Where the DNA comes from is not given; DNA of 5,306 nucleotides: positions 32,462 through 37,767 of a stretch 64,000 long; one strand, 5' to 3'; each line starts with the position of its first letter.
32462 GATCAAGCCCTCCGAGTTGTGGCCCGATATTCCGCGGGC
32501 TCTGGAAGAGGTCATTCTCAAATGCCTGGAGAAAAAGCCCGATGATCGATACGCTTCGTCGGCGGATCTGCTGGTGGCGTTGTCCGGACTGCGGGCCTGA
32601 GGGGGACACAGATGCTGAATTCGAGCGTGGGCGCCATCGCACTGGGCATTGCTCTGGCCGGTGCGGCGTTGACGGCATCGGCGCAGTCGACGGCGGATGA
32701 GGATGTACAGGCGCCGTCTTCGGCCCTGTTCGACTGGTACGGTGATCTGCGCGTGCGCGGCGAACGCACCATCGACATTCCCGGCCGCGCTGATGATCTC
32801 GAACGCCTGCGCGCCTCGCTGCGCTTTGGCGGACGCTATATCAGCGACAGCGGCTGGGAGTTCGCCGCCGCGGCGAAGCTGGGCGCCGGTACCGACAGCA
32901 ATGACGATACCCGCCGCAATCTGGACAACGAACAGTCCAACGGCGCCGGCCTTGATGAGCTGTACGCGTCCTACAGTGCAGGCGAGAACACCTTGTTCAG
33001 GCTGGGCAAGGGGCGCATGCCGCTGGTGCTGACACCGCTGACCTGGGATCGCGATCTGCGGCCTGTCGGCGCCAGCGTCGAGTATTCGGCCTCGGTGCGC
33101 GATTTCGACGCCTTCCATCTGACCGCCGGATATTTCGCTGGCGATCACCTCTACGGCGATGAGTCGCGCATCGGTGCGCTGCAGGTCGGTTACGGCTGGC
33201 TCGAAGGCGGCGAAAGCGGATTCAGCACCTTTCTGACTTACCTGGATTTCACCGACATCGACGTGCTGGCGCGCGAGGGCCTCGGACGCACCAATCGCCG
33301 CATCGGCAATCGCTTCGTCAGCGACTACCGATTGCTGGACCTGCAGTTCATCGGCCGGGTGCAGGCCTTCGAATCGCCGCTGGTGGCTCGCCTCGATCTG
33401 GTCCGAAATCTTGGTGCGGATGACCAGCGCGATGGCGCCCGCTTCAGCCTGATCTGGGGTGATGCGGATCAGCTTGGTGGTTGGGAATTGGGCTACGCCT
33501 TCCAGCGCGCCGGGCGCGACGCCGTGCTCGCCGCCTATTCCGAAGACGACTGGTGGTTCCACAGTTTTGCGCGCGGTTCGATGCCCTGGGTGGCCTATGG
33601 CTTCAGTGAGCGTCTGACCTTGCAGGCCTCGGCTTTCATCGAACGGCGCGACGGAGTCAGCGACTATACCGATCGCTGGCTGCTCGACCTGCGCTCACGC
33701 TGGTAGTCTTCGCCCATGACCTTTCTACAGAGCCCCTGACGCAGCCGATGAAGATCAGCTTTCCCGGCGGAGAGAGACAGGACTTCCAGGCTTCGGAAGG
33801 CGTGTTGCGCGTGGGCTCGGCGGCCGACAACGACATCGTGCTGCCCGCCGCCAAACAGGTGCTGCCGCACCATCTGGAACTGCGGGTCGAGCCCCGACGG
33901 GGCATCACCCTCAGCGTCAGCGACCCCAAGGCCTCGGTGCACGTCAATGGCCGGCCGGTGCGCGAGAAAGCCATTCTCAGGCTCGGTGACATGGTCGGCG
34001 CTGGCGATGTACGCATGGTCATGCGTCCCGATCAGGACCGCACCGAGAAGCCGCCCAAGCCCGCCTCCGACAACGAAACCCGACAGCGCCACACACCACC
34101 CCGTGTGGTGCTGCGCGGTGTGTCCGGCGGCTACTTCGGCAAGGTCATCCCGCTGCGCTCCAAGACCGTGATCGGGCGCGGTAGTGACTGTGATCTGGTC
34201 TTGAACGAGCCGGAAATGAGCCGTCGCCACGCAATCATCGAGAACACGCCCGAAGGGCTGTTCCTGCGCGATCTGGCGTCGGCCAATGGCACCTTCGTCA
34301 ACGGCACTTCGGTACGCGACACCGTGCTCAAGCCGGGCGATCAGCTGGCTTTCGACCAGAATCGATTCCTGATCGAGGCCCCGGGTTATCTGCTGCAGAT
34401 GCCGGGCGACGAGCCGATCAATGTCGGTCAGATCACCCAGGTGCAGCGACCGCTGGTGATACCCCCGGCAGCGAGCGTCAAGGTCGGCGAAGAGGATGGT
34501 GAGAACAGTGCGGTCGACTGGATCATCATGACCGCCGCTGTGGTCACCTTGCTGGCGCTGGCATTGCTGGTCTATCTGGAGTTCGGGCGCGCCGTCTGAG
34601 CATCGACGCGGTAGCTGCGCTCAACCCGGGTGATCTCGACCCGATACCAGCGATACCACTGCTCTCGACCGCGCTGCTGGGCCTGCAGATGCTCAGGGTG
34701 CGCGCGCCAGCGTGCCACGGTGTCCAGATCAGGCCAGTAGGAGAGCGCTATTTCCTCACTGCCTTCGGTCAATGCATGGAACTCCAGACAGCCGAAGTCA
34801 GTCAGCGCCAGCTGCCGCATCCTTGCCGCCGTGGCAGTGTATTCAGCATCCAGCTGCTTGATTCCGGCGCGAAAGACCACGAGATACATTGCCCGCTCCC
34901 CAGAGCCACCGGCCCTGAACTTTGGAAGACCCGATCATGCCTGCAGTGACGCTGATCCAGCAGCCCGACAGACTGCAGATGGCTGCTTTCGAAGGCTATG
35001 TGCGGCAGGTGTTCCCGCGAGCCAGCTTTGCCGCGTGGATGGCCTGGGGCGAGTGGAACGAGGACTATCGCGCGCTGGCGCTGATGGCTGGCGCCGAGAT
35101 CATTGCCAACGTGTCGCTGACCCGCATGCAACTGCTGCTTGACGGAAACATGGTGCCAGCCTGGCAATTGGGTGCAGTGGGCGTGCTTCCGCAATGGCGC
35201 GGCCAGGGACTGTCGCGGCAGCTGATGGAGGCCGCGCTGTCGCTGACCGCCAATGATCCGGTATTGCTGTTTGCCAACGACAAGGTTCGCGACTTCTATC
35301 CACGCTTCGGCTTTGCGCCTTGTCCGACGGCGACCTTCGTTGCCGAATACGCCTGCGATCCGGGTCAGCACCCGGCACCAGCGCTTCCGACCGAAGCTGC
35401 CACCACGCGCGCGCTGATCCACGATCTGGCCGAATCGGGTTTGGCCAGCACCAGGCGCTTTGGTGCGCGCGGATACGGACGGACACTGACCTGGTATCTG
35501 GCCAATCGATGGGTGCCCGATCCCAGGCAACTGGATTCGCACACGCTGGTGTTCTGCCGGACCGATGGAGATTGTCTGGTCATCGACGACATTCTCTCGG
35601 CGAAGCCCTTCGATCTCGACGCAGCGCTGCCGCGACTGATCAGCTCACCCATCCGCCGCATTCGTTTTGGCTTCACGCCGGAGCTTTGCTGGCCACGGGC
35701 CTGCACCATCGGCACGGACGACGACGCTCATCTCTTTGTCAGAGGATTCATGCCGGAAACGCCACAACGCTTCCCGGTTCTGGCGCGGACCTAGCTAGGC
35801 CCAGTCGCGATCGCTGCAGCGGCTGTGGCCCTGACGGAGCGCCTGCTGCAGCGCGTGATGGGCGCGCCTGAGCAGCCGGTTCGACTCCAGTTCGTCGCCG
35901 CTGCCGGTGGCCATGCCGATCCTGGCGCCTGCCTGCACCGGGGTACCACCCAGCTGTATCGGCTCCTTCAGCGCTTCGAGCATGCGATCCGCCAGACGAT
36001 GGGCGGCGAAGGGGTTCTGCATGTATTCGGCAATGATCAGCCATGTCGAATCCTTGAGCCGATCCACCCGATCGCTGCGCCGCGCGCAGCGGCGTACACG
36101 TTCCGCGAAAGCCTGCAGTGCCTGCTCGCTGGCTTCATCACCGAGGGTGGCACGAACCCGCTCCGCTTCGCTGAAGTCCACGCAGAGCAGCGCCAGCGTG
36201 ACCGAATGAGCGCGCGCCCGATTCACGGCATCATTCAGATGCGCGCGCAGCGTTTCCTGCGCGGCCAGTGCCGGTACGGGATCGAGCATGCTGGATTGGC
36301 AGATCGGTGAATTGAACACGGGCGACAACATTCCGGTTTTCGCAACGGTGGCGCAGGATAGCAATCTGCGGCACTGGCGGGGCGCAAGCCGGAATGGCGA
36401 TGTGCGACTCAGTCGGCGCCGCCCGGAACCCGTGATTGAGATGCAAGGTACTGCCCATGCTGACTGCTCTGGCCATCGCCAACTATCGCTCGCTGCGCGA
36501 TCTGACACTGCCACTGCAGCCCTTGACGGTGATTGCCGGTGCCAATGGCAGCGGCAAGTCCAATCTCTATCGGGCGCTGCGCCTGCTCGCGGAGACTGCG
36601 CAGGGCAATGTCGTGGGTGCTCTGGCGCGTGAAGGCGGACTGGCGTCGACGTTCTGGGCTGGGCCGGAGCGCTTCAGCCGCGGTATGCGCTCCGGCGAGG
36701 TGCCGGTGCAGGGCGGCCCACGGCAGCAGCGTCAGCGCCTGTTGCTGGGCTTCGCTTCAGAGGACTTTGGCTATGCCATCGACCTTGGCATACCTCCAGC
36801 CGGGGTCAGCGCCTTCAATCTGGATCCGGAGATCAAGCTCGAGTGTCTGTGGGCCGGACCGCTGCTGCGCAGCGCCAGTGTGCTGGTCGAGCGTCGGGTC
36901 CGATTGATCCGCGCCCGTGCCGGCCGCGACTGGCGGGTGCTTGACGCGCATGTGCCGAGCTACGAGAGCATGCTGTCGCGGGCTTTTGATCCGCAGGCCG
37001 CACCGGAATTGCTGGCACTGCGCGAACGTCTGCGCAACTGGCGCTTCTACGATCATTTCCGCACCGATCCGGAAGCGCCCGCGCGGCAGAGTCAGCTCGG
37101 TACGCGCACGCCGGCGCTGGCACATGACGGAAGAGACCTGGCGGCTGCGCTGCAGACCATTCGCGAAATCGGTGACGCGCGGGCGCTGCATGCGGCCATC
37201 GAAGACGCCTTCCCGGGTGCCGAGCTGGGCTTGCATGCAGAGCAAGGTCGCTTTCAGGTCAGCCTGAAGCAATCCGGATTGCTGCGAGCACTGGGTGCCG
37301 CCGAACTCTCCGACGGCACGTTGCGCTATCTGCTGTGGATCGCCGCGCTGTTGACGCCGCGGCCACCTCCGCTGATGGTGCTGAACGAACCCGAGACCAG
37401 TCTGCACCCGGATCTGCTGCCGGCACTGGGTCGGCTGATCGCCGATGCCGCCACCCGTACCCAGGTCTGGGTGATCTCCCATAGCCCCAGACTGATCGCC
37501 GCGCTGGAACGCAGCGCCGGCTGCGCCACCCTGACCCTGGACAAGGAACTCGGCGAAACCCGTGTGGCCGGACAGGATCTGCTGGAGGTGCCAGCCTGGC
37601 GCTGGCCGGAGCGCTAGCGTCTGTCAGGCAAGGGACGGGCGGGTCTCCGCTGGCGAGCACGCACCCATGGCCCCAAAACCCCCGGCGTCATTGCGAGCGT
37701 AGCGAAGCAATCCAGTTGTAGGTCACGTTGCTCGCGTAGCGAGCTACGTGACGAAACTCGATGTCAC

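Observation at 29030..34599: Four-gene trans-envelope Ser/Thr-kinase module: cupredoxin-like protein, HAMP/pseudo-cyclase STK, porin, double-FHA anchor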

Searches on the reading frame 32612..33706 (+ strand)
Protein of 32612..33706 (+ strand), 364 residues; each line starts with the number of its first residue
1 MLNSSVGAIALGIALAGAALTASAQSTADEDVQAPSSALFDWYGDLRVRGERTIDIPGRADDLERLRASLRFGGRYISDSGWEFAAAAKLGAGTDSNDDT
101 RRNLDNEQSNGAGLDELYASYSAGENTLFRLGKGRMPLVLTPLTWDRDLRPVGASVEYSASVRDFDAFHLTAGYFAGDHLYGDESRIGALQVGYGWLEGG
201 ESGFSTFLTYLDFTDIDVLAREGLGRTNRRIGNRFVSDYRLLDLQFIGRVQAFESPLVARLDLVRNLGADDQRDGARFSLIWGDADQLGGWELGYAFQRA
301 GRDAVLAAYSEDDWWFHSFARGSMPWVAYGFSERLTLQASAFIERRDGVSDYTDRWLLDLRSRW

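Call 3: search_protein_families(library=pfam, proteins=[window:32612-33706:+], max_evalue=0.1)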
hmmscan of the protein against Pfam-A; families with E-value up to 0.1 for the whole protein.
window:32612-33706:+ (364 aa): 1 family
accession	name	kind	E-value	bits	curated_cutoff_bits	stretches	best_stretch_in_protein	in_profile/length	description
PF16930.11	Porin_5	-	0.0027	16.8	22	1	61-204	157-316/535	Putative porin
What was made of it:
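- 32612..33706 (+): g3: putative outer-membrane porin of the Porin_5 family, 364 aa. It has a signal peptide and a C-terminal Trp. Weak PF16930 hit (16.8 bits, cutoff 22; call 3).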

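Call 4: search_protein_families(library=ncbifam, proteins=[window:32612-33706:+], max_evalue=0.1)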
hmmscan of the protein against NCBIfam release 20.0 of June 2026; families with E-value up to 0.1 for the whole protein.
window:32612-33706:+ (364 aa): 0 families

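Call 41: search_solved_structures(query=A3, max_evalue=10, show_alignments=1)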
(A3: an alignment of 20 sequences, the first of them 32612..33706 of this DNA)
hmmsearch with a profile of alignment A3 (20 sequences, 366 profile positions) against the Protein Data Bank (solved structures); distinct sequences matched with E-value up to 10: 0.
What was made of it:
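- On Porin_5 (PF16930) putative porins: No solved relative was found by sequence (call 41).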

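Call 65: find_homologous_proteins(query=window:32612-33706:+, max_evalue=0.001)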
Query window:32612-33706:+ (364 aa): 348 proteins with E <= 0.001 among 8000 candidates; the best 120 are listed.
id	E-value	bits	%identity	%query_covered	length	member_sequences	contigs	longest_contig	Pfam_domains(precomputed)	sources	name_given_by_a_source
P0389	5.1e-217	738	90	100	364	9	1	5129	-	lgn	-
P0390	1.8e-216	736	91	100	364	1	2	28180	-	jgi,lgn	jgi:hypothetical protein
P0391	1.6e-202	691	85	100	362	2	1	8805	-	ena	-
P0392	6.4e-191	652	79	100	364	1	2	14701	-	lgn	-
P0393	1.3e-180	618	76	98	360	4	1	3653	-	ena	-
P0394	1.5e-175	602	77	94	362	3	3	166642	-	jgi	jgi:hypothetical protein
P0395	1.5e-172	592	73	98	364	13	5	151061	-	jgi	jgi:hypothetical protein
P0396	2.0e-172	592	73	97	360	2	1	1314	-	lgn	-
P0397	6.0e-172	590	73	98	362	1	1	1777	-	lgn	-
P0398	3.3e-171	588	78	89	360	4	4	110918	-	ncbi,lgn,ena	-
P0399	1.2e-169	582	74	96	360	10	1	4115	-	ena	-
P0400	1.7e-168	579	71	98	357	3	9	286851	-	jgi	jgi:hypothetical protein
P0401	6.6e-167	573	71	97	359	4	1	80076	PF16930.12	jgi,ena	-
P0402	1.2e-166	573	76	91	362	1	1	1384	-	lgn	-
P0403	5.7e-166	570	72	96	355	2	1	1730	PF13609.13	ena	-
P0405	2.3e-165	568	72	94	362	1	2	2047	PF16930.12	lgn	-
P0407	4.0e-165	567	74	91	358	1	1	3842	PF16930.12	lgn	-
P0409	6.9e-163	560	71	97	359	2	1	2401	PF16930.12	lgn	-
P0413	4.3e-161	554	72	93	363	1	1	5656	PF16930.12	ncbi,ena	-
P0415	7.0e-161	554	70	99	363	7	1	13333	PF16930.12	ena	-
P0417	7.4e-159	547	69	97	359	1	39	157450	PF16930.12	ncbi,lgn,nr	ncbi:MAG: hypothetical protein IT479_08285 [Xanthomonadales bacterium]|nr:hypothetical protein [Xant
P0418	2.0e-157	542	68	97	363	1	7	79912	PF16930.12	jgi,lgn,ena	-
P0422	3.3e-151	522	65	100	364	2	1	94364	PF16930.12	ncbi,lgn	-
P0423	2.3e-144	499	64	97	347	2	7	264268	PF16930.12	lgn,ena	-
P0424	1.3e-141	490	64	99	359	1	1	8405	PF16930.12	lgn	-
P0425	4.0e-141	489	62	98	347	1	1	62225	PF16930.12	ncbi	-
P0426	9.6e-132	458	60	96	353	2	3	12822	PF16930.12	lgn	-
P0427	5.9e-113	396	55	94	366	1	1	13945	PF16930.12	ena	-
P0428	1.9e-109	384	53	93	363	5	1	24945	PF16930.12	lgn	-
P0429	5.1e-109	383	54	99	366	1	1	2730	PF16930.12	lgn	-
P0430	3.7e-108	380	53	95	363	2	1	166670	PF16930.12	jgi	jgi:hypothetical protein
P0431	1.7e-106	375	50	98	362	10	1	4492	PF16930.12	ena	-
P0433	2.5e-106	374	53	97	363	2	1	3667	PF16930.12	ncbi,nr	ncbi:MAG TPA: hypothetical protein VFO79_10905 [Xanthomonadales bacterium]|nr:hypothetical protein [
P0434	3.5e-106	374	54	97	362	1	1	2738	PF16930.12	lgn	-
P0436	1.4e-105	372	54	98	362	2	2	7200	PF16930.12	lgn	-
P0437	4.6e-105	370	51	93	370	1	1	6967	PF16930.12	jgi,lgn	jgi:hypothetical protein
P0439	8.1e-105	369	51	99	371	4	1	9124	PF16930.12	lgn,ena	-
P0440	1.3e-104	368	51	98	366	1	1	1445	PF16930.12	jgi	jgi:hypothetical protein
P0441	1.5e-104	368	53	97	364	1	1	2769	PF16930.12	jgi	jgi:hypothetical protein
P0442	3.7e-104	367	51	97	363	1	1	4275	PF16930.12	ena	-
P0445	1.9e-103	365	51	89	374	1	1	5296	PF16930.12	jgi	jgi:hypothetical protein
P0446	2.8e-103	364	57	88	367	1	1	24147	PF16930.12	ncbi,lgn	-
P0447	5.2e-103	363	52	97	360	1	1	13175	PF16930.12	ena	-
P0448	8.6e-103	362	51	97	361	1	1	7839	PF16930.12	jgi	jgi:hypothetical protein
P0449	1.2e-102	362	49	98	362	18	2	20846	PF16930.12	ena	-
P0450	2.4e-102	361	54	98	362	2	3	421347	PF16930.12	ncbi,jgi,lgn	jgi:hypothetical protein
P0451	3.0e-102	361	51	89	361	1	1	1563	PF16930.12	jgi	jgi:hypothetical protein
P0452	3.1e-102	361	53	89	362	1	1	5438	PF16930.12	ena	-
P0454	6.5e-102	359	51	96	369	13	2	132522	PF16930.12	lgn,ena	-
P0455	1.1e-101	359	53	96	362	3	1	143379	PF16930.12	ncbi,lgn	-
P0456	1.2e-101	359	50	96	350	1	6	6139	PF16930.12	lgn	-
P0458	1.7e-101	358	52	89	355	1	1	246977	PF16930.12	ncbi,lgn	-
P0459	2.2e-101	358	56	89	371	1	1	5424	PF16930.12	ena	-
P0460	2.3e-101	358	50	98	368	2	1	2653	PF16930.12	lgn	-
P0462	4.9e-101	357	54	89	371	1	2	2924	PF16930.12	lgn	-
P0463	5.7e-101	356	53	89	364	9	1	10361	PF16930.12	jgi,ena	-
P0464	8.4e-101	356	50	99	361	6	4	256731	PF16930.12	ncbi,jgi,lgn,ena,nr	ncbi:MAG: putative porin [Pseudomonadota bacterium]|nr:putative porin [Pseudomonadota bacterium]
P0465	9.2e-101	356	50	96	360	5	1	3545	PF16930.12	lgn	-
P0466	1.0e-100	356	55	89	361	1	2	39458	PF16930.12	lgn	-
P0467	1.0e-100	356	54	89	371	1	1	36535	PF16930.12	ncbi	ncbi:MAG: putative porin [Pseudomarimonas sp.]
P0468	1.6e-100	355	50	99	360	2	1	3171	PF16930.12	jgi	jgi:hypothetical protein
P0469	1.8e-100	355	50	99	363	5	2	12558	PF16930.12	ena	-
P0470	1.9e-100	355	54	93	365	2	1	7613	PF16930.12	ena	-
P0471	2.1e-100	355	51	91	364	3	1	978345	PF16930.12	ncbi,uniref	ncbi:hypothetical protein [Dokdonella sp.]|uniref:hypothetical protein n=1 Tax=Dokdonella sp. TaxID=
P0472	2.7e-100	354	51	93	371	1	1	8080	PF16930.12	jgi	jgi:hypothetical protein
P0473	2.8e-100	354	49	100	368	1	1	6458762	PF16930.12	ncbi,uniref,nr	ncbi:putative porin [Tahibacter amnicola]|uniref:Porin n=1 Tax=Tahibacter amnicola TaxID=2976241 Rep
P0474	3.5e-100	354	51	91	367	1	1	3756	PF16930.12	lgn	-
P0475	4.0e-100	354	51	97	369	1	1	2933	PF16930.12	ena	-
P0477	6.9e-100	353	51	93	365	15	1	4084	PF16930.12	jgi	-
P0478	9.4e-100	352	49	99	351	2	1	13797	PF16930.12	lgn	-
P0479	1.2e-99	352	50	96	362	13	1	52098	PF16930.12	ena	-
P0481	1.6e-99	352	50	97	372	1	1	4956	PF16930.12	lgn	-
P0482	1.6e-99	352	47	100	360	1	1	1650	PF16930.12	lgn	-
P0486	3.8e-99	350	49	100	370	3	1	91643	PF16930.12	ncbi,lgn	-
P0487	4.5e-99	350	52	100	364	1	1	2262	PF16930.12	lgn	-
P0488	6.5e-99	350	49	98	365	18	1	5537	PF16930.12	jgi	jgi:hypothetical protein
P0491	7.8e-99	349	50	95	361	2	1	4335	PF16930.12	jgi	jgi:hypothetical protein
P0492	8.3e-99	349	51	96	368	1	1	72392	PF16930.12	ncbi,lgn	-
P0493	9.1e-99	349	48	100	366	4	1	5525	PF16930.12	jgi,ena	-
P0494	1.2e-98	349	50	88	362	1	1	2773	PF16930.12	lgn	-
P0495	2.0e-98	348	51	98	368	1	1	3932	PF16930.12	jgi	jgi:hypothetical protein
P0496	3.1e-98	347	49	91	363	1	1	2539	PF16930.12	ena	-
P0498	4.0e-98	347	51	90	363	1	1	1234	PF16930.12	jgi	jgi:hypothetical protein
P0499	4.5e-98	347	48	100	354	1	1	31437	PF16930.12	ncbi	-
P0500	5.0e-98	347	54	93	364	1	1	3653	PF16930.12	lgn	-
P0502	6.0e-98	346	52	93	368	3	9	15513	PF16930.12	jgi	jgi:hypothetical protein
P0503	7.2e-98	346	49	100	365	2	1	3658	PF16930.12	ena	-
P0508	1.5e-97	345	51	93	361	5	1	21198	PF16930.12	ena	-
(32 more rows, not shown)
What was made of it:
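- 32612..33706 (+): Most homologues carry PF16930 and some are named "putative porin" (call 65).
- On Porin_5 (PF16930) putative porins: Most homologues carry PF16930 (call 65).
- Checked: g3: most homologues carry PF16930 and are named "putative porin" (call 65).
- The two genes overlap by 11 nt. The g3 family is small (348 hits) and travels with the kinase (call 65).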

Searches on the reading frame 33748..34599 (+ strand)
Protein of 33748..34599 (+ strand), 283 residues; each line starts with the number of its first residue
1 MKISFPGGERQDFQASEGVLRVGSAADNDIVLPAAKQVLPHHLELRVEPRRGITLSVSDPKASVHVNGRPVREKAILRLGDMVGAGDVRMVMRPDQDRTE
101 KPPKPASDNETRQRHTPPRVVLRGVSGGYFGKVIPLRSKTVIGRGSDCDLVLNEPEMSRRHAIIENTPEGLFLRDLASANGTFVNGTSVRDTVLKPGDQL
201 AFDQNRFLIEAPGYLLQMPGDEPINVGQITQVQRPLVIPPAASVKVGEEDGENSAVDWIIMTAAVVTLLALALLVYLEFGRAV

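Call 3: search_protein_families(library=pfam, proteins=[window:33748-34599:+], max_evalue=0.1)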
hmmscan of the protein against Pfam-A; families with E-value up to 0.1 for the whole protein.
window:33748-34599:+ (283 aa): 3 families
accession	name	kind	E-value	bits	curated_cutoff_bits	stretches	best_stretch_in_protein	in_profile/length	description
PF00498.31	FHA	-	5.9e-30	103.9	20.7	2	140-202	1-66/67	FHA domain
PF16697.10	Yop-YscD_cpl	-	6.1e-25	87.8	33.2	2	127-209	5-90/94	Inner membrane component of T3SS, cytoplasmic domain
PF02597.26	ThiS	-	0.074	14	22.5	0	180-202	48-69/76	ThiS family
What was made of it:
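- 33748..34599 (+): g4: tail-anchored double-FHA protein, 283 aa. FHA1 (about residues 18-85) is degenerate. FHA2 (residues 140-202, nt 34165-34353) is canonical. The C-terminal transmembrane helix is at about residues 257-279 (nt 34516-34584). Pfam FHA E = 6e-30 with two stretches (call 3).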

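Call 4: search_protein_families(library=ncbifam, proteins=[window:33748-34599:+], max_evalue=0.1)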
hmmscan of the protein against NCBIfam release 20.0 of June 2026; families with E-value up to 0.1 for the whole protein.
window:33748-34599:+ (283 aa): 7 families
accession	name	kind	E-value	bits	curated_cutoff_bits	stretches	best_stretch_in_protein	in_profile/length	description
NF049868.1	FhaB_Rv0019c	equivalog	9.3e-15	55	125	1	95-193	44-141/158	FHA domain-containing protein FhaB/FipA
NF052573.1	HisKinEspAMyxo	equivalog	2e-13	49.3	1400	1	128-201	35-110/755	serine histidine kinase EspA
NF033760.1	gliding_GltG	equivalog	1.8e-12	46.6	650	1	142-213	28-100/650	adventurous gliding motility protein GltG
TIGR03354.1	VI_FHA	hypoth_equivalog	5.4e-11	42.9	120.25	1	140-205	26-97/420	type VI secretion system-associated FHA domain protein TagH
NF041660.2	oxygluDhInhib_OdhI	equivalog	2.8e-10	40.1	200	1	120-206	40-124/130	oxoglutarate dehydrogenase inhibitor Odhl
TIGR02500.1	type_III_yscD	equivalog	3.6e-09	36.1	86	1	134-231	15-84/413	type III secretion system inner membrane ring subunit SctD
NF052403.1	ESX1TransRegEspM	equivalog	2.5e-06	26.6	550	2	7-121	18-137/367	ESX-1 type VII secretion system transcriptional regulator EspM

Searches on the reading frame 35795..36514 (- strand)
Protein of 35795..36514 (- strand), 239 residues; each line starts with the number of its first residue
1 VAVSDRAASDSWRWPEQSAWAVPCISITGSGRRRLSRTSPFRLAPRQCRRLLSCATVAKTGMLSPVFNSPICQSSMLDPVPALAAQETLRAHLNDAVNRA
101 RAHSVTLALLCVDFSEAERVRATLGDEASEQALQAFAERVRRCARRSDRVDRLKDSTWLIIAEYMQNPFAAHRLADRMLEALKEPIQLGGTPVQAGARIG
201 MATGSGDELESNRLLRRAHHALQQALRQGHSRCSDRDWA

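Call 31: search_protein_families(library=pfam, proteins=[window:35795-36514:-], max_evalue=0.01)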
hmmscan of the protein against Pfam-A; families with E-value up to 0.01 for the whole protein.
window:35795-36514:- (239 aa): 1 family
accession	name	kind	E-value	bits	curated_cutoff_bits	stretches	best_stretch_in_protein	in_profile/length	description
PF00990.26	GGDEF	-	4e-21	75.9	23.8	1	76-231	2-160/161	Diguanylate cyclase, GGDEF domain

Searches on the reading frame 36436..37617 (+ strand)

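Call 31: search_protein_families(library=pfam, proteins=[window:36436-37617:+], max_evalue=0.01)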
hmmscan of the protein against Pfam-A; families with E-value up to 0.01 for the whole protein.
window:36436-37617:+ (393 aa): 8 families
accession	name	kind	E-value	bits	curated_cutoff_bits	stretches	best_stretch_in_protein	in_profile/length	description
PF13304.12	AAA_21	-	1.5e-30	107.7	27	2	201-354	166-303/304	AAA domain, putative AbiEii toxin, Type IV TA system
PF13175.12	AAA_15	-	1.6e-15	58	32.1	2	8-55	1-50/374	AAA ATPase domain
PF02463.25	SMC_N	-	1.7e-11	44.4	40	1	9-49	2-45/220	RecF/RecN/SMC N terminal domain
PF13476.12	AAA_23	-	1.1e-06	29.9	27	1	12-50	2-41/201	AAA domain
PF11398.14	DUF2813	-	2.7e-05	24.1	21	0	9-52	3-46/372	Protein of unknown function (DUF2813)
PF00005.33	ABC_tran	-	0.00041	21.4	25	1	23-59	6-42/137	ABC transporter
PF13555.12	AAA_29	-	0.0028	17.8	27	1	9-48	1-42/61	P-loop containing region of AAA domain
PF13604.12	AAA_30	-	0.0043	17.3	27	0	30-68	20-57/191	AAA domain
